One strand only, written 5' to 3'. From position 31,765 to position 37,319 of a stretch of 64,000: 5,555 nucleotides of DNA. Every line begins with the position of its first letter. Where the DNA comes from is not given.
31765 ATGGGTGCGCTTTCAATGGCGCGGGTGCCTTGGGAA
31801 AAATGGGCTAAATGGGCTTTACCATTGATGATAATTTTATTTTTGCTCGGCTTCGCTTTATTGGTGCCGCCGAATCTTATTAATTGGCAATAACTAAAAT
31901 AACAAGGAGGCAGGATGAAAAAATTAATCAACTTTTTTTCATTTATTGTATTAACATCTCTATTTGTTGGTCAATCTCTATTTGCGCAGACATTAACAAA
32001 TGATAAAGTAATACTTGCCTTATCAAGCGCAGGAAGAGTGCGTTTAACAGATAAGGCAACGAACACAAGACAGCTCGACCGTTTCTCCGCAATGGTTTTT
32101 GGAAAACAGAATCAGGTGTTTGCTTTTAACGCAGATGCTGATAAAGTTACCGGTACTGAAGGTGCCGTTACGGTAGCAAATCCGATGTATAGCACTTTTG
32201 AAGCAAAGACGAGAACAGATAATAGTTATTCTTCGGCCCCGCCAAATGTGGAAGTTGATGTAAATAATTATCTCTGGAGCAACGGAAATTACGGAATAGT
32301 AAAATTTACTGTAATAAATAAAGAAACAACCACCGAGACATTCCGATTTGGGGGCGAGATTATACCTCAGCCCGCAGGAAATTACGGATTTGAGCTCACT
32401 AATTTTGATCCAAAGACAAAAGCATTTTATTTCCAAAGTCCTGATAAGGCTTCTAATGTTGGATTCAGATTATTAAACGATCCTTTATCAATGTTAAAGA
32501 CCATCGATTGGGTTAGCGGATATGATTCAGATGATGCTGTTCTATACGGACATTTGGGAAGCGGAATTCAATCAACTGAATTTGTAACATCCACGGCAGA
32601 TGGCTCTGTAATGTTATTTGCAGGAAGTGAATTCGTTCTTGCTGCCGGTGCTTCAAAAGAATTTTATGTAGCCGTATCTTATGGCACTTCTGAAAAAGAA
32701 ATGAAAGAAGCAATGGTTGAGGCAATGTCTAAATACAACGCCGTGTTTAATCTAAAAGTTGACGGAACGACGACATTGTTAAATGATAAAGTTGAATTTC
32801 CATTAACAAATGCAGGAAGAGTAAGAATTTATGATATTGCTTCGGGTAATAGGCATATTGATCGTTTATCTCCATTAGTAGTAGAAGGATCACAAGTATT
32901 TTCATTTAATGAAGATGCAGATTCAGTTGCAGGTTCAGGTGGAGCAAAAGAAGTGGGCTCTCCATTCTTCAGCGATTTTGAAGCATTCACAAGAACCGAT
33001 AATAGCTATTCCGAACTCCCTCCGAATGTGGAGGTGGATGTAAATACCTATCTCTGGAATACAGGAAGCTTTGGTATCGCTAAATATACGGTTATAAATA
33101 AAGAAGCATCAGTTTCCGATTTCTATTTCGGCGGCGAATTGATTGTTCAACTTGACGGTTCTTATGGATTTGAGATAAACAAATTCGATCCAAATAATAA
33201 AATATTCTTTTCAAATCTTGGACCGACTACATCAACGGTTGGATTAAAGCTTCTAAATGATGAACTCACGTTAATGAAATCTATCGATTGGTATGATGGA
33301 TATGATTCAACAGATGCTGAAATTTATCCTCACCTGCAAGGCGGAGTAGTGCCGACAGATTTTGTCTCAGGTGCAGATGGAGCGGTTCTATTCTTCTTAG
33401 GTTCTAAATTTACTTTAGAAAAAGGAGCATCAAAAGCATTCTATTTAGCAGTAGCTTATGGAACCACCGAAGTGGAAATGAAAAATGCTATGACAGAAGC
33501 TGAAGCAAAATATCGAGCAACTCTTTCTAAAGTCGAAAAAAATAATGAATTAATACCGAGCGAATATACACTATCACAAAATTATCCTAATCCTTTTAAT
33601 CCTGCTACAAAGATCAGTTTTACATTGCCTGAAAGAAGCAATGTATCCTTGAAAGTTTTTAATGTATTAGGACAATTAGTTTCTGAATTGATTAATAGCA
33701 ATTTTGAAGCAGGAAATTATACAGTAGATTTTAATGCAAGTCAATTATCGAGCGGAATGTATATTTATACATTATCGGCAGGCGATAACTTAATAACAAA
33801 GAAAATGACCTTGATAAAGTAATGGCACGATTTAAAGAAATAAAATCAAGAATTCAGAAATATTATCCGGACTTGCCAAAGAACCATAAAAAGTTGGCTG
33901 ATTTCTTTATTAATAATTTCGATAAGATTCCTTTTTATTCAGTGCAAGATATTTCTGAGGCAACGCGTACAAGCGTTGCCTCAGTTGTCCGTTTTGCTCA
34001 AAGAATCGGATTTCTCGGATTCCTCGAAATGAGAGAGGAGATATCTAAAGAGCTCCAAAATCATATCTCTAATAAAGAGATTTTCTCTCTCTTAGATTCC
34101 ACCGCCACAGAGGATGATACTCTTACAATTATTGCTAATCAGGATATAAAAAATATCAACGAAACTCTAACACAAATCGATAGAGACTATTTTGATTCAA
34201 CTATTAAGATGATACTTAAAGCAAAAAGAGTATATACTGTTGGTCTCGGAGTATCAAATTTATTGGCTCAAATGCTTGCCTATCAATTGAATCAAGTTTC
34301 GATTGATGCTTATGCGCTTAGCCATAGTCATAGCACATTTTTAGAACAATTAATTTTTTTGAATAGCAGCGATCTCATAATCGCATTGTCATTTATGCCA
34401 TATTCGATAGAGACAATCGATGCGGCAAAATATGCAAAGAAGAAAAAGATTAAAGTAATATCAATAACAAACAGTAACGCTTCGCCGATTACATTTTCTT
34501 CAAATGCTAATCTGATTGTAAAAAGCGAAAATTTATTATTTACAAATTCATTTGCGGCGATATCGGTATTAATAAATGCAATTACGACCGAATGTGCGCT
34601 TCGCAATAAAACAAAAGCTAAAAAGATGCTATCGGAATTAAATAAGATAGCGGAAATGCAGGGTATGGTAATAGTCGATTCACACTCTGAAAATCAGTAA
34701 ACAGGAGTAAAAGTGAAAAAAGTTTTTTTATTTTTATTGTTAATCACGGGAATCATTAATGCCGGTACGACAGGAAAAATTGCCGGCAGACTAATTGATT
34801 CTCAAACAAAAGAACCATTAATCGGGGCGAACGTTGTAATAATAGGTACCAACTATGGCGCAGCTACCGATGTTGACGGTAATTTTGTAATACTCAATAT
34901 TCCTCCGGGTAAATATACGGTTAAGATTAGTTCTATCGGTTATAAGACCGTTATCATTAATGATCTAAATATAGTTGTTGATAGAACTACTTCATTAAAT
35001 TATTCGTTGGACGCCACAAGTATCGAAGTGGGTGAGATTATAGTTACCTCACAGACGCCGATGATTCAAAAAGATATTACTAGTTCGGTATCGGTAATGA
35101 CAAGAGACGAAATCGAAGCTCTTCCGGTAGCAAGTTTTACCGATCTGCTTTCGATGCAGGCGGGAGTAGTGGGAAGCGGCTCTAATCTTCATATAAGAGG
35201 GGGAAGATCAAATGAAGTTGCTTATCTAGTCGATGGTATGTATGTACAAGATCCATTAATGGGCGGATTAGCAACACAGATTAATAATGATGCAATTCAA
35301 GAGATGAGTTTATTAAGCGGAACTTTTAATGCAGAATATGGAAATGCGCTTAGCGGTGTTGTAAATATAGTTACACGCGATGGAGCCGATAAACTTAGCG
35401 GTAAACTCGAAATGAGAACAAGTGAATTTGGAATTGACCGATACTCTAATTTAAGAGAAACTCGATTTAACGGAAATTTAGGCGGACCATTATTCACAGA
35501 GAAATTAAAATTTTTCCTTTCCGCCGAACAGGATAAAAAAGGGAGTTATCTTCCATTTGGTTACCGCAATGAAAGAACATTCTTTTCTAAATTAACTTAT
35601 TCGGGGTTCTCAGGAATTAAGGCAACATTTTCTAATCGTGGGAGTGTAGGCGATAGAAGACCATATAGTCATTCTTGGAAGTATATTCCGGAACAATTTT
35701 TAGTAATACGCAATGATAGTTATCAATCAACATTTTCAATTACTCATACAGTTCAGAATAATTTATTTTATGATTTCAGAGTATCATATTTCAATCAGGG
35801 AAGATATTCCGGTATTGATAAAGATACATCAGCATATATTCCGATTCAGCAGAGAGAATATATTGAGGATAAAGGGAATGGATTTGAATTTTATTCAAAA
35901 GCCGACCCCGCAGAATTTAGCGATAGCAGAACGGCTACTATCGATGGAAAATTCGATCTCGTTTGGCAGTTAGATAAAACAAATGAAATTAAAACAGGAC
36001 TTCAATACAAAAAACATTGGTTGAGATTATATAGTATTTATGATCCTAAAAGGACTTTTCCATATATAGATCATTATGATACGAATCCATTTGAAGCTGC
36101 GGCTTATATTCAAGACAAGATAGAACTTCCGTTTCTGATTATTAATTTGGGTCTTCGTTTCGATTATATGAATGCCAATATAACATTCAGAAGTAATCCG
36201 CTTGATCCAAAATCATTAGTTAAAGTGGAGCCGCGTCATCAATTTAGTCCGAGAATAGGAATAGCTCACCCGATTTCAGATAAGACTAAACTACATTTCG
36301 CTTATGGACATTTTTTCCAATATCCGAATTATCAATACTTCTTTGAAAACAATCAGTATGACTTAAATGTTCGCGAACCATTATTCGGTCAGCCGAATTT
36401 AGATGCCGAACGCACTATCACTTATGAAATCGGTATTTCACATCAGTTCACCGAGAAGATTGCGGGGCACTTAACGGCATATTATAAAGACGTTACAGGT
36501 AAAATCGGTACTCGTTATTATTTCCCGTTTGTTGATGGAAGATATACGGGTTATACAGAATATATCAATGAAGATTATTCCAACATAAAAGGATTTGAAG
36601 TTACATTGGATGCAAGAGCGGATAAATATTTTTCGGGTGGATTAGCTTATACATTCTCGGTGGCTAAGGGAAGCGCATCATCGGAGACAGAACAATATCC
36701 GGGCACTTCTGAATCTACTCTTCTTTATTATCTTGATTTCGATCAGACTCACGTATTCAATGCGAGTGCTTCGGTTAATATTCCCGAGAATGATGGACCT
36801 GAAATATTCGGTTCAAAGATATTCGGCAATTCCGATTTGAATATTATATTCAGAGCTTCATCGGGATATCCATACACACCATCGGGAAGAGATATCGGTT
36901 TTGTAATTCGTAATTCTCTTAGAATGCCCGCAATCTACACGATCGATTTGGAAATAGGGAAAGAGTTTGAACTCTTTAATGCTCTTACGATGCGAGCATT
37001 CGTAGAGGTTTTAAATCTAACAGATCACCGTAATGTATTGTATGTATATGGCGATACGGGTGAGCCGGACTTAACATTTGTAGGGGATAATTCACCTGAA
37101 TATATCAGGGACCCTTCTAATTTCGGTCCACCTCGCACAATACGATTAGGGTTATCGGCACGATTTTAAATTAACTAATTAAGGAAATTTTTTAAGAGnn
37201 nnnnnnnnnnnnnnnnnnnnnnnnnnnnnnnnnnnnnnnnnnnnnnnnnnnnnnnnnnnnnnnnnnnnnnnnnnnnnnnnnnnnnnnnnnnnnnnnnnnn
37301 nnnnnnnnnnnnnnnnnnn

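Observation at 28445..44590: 16-kb single-strand peptidase / TonB-receptor / T9SS-cargo locus: candidate SusD-less utilization system for a cyanophycin-like (isopeptide) polymer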

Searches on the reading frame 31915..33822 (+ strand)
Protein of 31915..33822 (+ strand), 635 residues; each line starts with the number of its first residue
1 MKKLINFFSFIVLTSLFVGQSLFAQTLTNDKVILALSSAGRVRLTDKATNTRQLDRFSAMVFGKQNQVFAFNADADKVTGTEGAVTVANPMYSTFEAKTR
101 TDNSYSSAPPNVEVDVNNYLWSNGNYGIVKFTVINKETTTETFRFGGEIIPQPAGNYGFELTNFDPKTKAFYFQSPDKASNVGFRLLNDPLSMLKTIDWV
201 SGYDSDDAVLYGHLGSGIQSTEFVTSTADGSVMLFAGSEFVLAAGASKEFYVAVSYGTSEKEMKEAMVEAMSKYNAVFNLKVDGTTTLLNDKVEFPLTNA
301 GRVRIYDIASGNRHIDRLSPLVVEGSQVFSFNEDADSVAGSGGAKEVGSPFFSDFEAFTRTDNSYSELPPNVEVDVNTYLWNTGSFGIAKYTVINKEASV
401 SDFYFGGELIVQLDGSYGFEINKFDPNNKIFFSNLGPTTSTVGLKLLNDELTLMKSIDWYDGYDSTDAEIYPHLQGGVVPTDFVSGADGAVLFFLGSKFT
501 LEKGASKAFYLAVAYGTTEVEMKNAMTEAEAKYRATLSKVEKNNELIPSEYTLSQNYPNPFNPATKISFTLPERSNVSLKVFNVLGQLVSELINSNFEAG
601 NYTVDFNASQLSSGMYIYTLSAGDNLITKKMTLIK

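Call 3: search_protein_families(library=pfam, proteins=[window:31915-33822:+], max_evalue=0.01)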
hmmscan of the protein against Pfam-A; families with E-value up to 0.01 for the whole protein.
window:31915-33822:+ (635 aa): 2 families
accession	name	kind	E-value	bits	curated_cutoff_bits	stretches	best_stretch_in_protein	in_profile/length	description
PF18962.6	Por_Secre_tail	-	7.8e-12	45.8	27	1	557-631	2-73/75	Secretion system C-terminal sorting domain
PF13585.12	CHU_C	-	0.00069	20.1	27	1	572-625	24-76/86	CHU_C Type IX secretion signal domain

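Call 4: search_protein_families(library=ncbifam, proteins=[window:31915-33822:+], max_evalue=0.01)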
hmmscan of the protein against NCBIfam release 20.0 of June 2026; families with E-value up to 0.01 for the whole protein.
window:31915-33822:+ (635 aa): 4 families
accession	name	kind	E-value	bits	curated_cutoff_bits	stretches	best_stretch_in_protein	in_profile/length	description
TIGR04183.1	Por_Secre_tail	domain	1.8e-11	43.9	23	1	557-631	2-69/72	T9SS type A sorting domain-containing protein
NF038113.1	T9SSA_dep_M36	equivalog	4.2e-08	31.8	885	1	552-631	791-866/869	T9SS-dependent M36 family metallopeptidase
NF052323.1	T9SSA_dep_M6i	equivalog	7.9e-08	30.7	600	1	538-625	944-1029/1043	T9SS-dependent M6-like inactivated metalloprotease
NF052318.1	T9SS_sortase_N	equivalog_domain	0.00018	21.6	40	1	1-138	1-128/140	type IX secretion system sortase PorU, long form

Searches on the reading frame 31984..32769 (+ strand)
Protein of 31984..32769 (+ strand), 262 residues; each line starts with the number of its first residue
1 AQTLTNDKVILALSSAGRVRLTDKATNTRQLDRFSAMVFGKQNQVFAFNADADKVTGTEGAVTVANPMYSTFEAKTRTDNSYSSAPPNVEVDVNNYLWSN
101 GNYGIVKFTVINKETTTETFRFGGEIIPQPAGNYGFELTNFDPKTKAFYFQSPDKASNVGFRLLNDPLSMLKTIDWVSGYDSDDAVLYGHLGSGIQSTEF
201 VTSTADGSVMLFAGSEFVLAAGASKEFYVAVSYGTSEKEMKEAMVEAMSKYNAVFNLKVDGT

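Call 70: search_solved_structures(query=A4, max_evalue=1)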
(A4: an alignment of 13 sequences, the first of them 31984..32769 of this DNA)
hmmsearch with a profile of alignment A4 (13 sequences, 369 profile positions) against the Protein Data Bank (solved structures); distinct sequences matched with E-value up to 1: 4.
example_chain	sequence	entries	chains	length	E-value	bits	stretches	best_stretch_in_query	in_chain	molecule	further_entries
8glj_D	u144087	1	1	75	1.9e-05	26.6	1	291-366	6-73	Por secretion system C-terminal sorting domain-containing protein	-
1p9m_A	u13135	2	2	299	0.41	12.4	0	107-138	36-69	Interleukin-6 receptor beta chain | Interleukin-6 receptor subunit beta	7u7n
1i1r_A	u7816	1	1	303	0.42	12.3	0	107-138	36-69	INTERLEUKIN-6 RECEPTOR BETA CHAIN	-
8dps_A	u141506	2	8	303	0.42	12.3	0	107-138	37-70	Interleukin-6 receptor subunit beta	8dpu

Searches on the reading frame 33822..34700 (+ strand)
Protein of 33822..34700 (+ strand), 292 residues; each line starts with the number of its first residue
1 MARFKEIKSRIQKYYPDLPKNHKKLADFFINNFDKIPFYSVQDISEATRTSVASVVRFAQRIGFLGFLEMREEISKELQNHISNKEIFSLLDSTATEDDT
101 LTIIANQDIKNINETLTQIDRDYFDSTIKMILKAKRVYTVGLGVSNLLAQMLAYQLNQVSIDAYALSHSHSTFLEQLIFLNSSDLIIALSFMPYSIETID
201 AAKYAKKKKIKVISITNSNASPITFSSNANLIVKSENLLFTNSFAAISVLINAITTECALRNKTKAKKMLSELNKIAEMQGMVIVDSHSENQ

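Call 3: search_protein_families(library=pfam, proteins=[window:33822-34700:+], max_evalue=0.01)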
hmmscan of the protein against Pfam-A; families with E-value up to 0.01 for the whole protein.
window:33822-34700:+ (292 aa): 3 families
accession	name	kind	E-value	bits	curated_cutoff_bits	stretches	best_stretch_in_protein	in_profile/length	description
PF01380.27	SIS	-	1.1e-18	67.8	25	1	130-255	1-129/131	SIS domain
PF01418.23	HTH_6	-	2.2e-15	56.9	28.3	1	7-80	3-76/77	Helix-turn-helix domain, rpiR family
PF13580.11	SIS_2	-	5.2e-06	27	27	1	174-216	95-137/138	SIS domain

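Call 4: search_protein_families(library=ncbifam, proteins=[window:33822-34700:+], max_evalue=0.01)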
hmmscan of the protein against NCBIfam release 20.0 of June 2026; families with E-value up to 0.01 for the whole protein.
window:33822-34700:+ (292 aa): 20 families
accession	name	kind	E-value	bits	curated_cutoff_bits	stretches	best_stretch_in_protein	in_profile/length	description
NF008590.0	PRK11557.1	equivalog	2e-29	102.9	355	1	10-233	6-230/282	MurR/RpiR family transcriptional regulator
NF008458.0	PRK11337.1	equivalog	2e-25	89.4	378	1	7-277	16-287/293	MurR/RpiR family transcriptional regulator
NF040776.2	AlsR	equivalog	7.6e-23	80.8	400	1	11-276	8-274/279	transcriptional repressor AlsR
NF012026.0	PRK15482.1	equivalog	6e-18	65.3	408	1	15-226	11-226/285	HTH-type transcriptional regulator MurR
NF010701.0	PRK14101.1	equivalog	2.1e-15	56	920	1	9-268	345-604/638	bifunctional transcriptional regulator/glucokinase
TIGR03127.2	RuMP_HxlB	equivalog_domain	7.5e-12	45.5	160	1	109-235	5-125/178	6-phospho-3-hexuloisomerase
NF008451.0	PRK11302.1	subfamily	1.9e-11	44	296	1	9-268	5-264/286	transcriptional regulator HexR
NF041755.1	RuMP_HxlAB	equivalog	2.3e-08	33.4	500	1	108-233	220-339/391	bifunctional 3-hexulose-6-phosphate synthase/6-phospho-3-hexuloisomerase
NF041128.1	glucosaP_deam_GlmD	equivalog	1.4e-07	31.1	580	1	107-248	5-143/323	glucosamine-6-phosphate deaminase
NF001484.0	PRK00331.1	subfamily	5.5e-07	28.3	381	1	79-279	228-437/601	isomerizing glutamine--fructose-6-phosphate transaminase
TIGR01135.1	glmS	equivalog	2.9e-06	26.1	418.05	1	110-276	273-439/607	glutamine--fructose-6-phosphate transaminase (isomerizing)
TIGR02128.1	G6PI_arch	equivalog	6.1e-06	25.4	213.9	1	126-217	12-101/308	bifunctional phosphoglucose/phosphomannose isomerase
NF046014.1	sap1_reg_SapR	equivalog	1.8e-05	24.3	500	1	11-155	5-169/295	sap1 transcriptional regulator SapR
NF008581.0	PRK11543.1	equivalog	9.9e-05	21.5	481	1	109-259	17-166/321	arabinose-5-phosphate isomerase GutQ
NF008141.0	PRK10892.1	equivalog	0.00027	20.3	505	1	116-235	27-149/328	arabinose-5-phosphate isomerase KdsD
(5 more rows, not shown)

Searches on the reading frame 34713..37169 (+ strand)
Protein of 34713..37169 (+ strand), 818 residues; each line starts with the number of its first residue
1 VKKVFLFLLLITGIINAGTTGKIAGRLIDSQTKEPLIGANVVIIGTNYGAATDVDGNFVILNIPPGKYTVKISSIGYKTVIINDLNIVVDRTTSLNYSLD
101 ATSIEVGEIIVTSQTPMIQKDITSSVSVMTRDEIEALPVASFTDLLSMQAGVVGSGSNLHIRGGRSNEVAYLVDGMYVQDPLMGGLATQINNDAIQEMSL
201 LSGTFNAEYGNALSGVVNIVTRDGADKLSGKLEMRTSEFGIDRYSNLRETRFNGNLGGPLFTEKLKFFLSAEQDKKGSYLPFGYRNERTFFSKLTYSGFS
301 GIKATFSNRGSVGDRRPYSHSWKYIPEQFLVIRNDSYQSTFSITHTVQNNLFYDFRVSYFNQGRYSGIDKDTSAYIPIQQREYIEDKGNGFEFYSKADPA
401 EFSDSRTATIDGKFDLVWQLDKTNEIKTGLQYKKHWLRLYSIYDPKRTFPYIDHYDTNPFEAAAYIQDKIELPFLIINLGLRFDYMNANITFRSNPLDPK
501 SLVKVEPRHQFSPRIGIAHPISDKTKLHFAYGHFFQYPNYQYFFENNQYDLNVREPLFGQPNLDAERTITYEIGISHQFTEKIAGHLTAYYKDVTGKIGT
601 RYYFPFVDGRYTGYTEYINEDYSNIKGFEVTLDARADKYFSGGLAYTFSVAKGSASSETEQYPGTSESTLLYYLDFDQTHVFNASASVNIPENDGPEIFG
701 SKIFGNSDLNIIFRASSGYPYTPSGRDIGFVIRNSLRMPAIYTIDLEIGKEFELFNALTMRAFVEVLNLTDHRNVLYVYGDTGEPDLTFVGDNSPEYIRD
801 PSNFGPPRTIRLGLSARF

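Call 3: search_protein_families(library=pfam, proteins=[window:34713-37169:+], max_evalue=0.01)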
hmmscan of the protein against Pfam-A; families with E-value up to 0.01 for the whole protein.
window:34713-37169:+ (818 aa): 6 families
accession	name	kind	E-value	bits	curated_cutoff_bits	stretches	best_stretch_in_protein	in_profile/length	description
PF25183.1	OMP_b-brl_4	-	1.8e-18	66.8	30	2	547-725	522-717/838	Outer membrane beta barrel domain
PF13715.12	CarbopepD_reg_2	-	2.1e-18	66.6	32.2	1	23-111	1-88/88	CarboxypepD_reg-like domain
PF13620.12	CarboxypepD_reg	-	2.7e-16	60.1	32.3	1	23-99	2-81/82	Carboxypeptidase regulatory-like domain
PF07715.20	Plug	-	1.8e-14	54.6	23.9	1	119-216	2-107/107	TonB-dependent Receptor Plug Domain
PF09430.16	EMC7_beta-sandw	-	0.003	18.2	26.6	1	46-78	17-51/122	ER membrane protein complex subunit 7, beta-sandwich domain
PF17802.7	SpaA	-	0.0036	17.9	23.1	1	27-71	7-57/91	Prealbumin-like fold domain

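Call 4: search_protein_families(library=ncbifam, proteins=[window:34713-37169:+], max_evalue=0.01)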
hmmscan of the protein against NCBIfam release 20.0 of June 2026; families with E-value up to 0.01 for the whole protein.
window:34713-37169:+ (818 aa): 18 families
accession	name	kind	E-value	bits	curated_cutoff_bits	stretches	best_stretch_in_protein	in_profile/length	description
TIGR04056.1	OMP_RagA_SusC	subfamily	2.4e-27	95.7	368.25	2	22-231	2-212/981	SusC/RagA family TonB-linked outer membrane protein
TIGR01785.1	TonB-hemin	subfamily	3.1e-26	92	316.85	1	108-665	3-572/677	TonB-dependent heme/hemoglobin receptor family protein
TIGR01786.1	TonB-hemlactrns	subfamily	9.2e-25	87.1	323.75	1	119-651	18-583/719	TonB-dependent hemoglobin/transferrin/lactoferrin family receptor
TIGR01783.1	TonB-siderophor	subfamily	1.7e-19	69.9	223.5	1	121-677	1-558/649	TonB-dependent siderophore receptor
TIGR01779.1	TonB-B12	equivalog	1.4e-17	63.5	599.7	2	106-232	28-164/614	TonB-dependent vitamin B12 receptor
NF010010.0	PRK13483.1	equivalog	4.3e-15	54.7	927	2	101-286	28-226/660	ligand-gated channel protein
NF052345.1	S_layer_anammox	exception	3.9e-12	44.4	1400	1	18-164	1310-1452/1596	Kustd1514 family S-layer glycoprotein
NF007926.1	PRK10641.1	equivalog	1.4e-11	43.7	836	1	119-227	41-159/617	TonB-dependent vitamin B12 receptor BtuB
NF010038.0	PRK13513.1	equivalog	1.4e-09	37.1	942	1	106-237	34-180/659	ligand-gated channel protein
NF010048.1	PRK13524.1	subfamily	1.4e-08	33.7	493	1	189-275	142-226/744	FepA family TonB-dependent siderophore receptor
NF007478.2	PRK10064.1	equivalog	8e-08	31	745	1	97-256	21-188/663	catecholate siderophore receptor CirA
TIGR01782.1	TonB-Xanth-Caul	subfamily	2.5e-07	29.4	310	1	462-666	525-766/868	TonB-dependent receptor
NF010051.0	PRK13528.1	subfamily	2.5e-06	26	583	1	192-275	141-223/727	FepA family TonB-dependent siderophore receptor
NF041535.1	TonB_rec_PqqU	equivalog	4.4e-06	25.3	1200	1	152-243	65-151/676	TonB-dependent receptor PqqU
NF049946.1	TonB_dep_CU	exception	5e-06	25.1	700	1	194-601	142-529/683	TonB-dependent receptor, CU motif-type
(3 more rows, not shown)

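Call 89: search_solved_structures(query=window:34713-37169:+, max_evalue=0.001)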
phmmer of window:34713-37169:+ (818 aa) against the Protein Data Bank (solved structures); distinct sequences matched with E-value up to 0.001: 10.
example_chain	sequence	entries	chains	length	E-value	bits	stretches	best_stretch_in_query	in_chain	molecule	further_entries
4u3s_B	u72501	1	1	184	7e-07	31.2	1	11-96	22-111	Cellulosomal scaffoldin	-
2hdf_A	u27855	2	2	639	9.5e-07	30.7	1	109-244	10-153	Colicin I receptor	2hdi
9nn6_A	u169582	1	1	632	1.9e-06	29.8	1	110-244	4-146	Colicin I receptor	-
4wi0_B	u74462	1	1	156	1.3e-05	27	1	21-96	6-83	Cellulosomal scaffoldin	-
6ytc_A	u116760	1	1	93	1.8e-05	26.5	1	27-88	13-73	TonB-dependent receptor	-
9hfj_A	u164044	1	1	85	2.3e-05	26.1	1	23-83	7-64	SusC homolog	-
9c4o_A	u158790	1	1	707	0.00019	23.1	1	153-252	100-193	Pyrroloquinoline quinone transporter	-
6v81_A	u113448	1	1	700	0.0002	23.1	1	153-252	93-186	Probable TonB-dependent receptor YncD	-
2b59_B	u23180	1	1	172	0.00056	21.6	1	31-114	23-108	Cellulosomal scaffolding protein A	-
5g5d_B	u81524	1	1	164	0.00064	21.4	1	31-114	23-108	CELLULOSOMAL-SCAFFOLDING PROTEIN A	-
